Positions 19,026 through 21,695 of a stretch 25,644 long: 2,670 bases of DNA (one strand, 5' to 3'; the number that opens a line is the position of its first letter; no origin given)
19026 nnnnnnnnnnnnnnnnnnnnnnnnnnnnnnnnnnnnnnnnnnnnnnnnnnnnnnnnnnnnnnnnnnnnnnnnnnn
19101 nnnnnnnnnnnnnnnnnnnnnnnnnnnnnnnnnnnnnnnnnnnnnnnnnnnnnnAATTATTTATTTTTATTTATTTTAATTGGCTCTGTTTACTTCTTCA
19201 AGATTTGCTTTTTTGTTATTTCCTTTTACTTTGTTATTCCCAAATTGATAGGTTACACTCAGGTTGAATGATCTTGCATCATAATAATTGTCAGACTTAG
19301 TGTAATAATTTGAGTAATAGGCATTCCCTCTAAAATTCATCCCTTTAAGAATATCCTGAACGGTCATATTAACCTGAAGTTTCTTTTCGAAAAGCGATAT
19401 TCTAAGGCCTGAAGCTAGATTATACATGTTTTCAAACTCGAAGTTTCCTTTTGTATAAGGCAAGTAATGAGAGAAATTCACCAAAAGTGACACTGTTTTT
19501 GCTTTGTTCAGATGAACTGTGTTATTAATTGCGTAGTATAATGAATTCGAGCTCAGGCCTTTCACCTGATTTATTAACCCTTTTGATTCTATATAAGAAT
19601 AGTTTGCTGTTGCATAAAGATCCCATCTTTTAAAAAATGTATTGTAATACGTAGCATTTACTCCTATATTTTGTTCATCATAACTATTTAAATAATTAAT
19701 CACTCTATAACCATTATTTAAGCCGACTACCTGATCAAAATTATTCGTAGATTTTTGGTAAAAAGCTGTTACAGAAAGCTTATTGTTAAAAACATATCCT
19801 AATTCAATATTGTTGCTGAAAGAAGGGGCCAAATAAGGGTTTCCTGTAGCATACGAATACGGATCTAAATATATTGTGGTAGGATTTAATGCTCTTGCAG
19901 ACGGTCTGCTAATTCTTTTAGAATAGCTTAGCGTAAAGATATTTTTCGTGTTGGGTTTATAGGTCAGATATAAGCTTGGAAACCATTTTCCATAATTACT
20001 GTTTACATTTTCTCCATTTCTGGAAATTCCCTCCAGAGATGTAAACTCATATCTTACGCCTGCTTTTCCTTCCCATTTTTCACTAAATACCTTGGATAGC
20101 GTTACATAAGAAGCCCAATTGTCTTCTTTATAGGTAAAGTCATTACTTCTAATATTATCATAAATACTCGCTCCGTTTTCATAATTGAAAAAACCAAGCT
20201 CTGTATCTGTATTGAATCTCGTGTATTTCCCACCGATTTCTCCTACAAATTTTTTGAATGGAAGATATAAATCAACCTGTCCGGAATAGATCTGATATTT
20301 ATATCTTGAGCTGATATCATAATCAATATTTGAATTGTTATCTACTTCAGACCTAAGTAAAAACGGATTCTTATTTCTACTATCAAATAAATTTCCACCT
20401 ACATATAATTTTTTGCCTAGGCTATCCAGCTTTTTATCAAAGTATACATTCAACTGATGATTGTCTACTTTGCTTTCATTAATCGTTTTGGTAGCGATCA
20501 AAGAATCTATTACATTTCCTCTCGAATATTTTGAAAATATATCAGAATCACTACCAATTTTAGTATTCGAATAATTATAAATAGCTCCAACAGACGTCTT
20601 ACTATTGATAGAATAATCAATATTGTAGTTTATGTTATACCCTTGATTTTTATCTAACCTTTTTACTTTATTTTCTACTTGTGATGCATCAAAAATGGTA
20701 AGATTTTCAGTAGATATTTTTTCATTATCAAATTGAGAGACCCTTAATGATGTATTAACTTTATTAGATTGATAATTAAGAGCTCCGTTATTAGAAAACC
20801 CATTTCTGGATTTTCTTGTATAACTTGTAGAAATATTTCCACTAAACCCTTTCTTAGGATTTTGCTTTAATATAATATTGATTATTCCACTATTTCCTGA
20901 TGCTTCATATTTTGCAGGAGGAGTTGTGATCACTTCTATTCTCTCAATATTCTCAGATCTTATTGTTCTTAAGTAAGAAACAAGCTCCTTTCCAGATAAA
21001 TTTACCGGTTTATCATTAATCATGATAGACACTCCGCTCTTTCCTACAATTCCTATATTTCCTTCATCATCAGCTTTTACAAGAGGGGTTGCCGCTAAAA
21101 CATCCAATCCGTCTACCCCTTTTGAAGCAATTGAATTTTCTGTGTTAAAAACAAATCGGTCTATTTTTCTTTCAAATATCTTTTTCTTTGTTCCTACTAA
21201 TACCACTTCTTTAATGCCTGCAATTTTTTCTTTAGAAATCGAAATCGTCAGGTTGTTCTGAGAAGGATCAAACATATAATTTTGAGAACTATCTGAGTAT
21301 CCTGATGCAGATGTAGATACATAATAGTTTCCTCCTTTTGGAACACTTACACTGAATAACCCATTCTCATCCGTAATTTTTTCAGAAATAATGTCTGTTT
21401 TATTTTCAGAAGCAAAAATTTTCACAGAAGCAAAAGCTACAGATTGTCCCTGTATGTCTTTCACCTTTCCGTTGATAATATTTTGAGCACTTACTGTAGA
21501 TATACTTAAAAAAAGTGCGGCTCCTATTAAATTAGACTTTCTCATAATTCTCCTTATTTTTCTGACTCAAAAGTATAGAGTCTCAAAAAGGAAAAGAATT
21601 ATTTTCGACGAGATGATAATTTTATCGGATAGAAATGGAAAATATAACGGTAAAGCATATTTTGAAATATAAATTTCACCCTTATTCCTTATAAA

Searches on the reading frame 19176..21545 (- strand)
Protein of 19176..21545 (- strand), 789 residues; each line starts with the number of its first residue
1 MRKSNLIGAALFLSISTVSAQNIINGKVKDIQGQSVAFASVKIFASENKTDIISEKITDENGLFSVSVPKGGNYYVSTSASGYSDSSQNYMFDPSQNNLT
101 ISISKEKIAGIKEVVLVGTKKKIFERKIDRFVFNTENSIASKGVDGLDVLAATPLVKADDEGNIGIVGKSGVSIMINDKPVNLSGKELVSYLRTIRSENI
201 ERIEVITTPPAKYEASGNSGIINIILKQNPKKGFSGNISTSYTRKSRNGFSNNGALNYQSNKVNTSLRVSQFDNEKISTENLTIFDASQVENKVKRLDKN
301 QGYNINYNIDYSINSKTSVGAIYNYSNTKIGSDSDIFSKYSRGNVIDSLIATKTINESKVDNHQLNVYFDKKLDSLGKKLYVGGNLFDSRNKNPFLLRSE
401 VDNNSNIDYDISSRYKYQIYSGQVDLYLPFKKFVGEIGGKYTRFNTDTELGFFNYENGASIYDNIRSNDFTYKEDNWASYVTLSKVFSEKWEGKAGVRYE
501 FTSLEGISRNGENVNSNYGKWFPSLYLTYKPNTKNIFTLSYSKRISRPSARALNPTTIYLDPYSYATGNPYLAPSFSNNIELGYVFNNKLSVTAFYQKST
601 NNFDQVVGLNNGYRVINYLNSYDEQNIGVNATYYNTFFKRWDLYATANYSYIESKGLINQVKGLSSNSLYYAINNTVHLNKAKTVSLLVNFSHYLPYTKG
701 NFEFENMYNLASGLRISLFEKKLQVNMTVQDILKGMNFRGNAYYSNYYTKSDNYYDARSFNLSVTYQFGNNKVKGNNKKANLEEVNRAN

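Call 5: search_protein_families(library=pfam, proteins=[window:19176-21545:-], max_evalue=0.01)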
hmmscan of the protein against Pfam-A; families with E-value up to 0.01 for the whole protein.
window:19176-21545:- (789 aa): 7 families
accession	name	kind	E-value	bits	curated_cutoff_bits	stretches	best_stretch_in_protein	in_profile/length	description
PF14905.12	OMP_b-brl_3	-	9.6e-83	278.9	27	1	371-766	1-408/408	Outer membrane protein beta-barrel family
PF00593.30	TonB_dep_Rec_b-barrel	-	3.2e-17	63.9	27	1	252-771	17-426/436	TonB dependent receptor-like, beta-barrel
PF13620.12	CarboxypepD_reg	-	2.4e-09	37.8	32.3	1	24-96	2-73/82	Carboxypeptidase regulatory-like domain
PF13715.12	CarbopepD_reg_2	-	3.5e-06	27.4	32.2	1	24-115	1-87/88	CarboxypepD_reg-like domain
PF10670.15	DUF4198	-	0.00064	20.3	34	1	22-80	147-207/209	Domain of unknown function (DUF4198)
PF02369.22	Big_1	-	0.0019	18.7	34.9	1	20-80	17-80/93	Bacterial Ig-like domain (group 1)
PF07715.20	Plug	-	0.003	18.5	23.9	1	159-220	43-106/107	TonB-dependent Receptor Plug Domain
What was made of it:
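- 19176..21545 (-): First gene of the operon: an outer-membrane beta-barrel protein (CarboxypepD_reg + weak Plug + OMP_b-brl_3), resembling a TonB-dependent receptor. Pfam PF14905 E = 9.6e-83, PF13620, PF07715 weak (call 5).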

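Call 6: search_protein_families(library=ncbifam, proteins=[window:19176-21545:-], max_evalue=1)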
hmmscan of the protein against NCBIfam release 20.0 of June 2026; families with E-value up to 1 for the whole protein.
window:19176-21545:- (789 aa): 2 families
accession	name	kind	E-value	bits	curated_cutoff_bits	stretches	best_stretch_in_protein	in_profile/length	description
NF053590.1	TonB_dep_TOL0244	equivalog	8e-05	21.4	645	2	198-248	110-160/604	TOL_0244 family TonB-dependent receptor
NF058648.1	ECF_sub_HI1622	equivalog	0.05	13.6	100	1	16-76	19-78/180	NikL family nickel/cobalt ECF transporter subunit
